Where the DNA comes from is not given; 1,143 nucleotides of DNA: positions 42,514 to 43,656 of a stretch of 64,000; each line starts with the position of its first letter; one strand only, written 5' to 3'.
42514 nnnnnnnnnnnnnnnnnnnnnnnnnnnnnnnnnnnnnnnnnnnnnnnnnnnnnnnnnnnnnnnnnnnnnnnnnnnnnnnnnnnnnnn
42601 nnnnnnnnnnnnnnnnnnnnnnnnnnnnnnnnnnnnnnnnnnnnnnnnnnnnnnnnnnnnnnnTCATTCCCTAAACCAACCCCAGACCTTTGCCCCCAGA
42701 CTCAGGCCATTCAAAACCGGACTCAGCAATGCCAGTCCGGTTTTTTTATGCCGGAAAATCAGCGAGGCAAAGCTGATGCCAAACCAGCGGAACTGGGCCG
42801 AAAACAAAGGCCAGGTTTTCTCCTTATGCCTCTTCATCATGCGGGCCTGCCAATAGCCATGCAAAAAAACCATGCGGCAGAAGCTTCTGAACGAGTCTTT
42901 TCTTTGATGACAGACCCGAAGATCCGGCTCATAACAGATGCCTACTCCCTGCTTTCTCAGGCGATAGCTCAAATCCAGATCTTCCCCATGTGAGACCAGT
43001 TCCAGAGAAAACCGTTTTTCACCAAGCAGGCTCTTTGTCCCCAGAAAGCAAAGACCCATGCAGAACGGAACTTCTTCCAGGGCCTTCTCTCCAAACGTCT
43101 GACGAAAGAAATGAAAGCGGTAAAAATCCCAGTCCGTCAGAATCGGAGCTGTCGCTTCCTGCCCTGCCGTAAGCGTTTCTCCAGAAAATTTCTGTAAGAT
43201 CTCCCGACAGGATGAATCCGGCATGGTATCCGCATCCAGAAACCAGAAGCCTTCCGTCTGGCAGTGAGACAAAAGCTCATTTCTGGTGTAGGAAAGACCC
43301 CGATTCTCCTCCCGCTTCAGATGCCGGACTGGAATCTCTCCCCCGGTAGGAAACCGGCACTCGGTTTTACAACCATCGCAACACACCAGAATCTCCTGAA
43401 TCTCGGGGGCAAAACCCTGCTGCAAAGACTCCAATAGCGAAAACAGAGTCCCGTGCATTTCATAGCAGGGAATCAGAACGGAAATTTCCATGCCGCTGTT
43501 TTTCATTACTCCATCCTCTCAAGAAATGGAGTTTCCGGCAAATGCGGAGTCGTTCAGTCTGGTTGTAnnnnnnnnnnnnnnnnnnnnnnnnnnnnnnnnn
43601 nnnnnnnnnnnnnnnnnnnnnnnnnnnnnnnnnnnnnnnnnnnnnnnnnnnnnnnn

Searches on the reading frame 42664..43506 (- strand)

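Call 34: search_protein_families(library=pfam, proteins=[window:42664-43506:-], max_evalue=0.00001)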
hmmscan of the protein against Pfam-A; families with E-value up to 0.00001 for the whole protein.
window:42664-43506:- (280 aa): 2 families
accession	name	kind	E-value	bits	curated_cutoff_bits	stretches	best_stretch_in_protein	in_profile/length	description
PF13641.12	Glyco_tranf_2_3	-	3e-10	41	27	1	8-209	3-220/230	Glycosyltransferase like family 2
PF00535.33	Glycos_transf_2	-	1.6e-08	35.1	23.3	1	9-159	1-162/168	Glycosyl transferase family 2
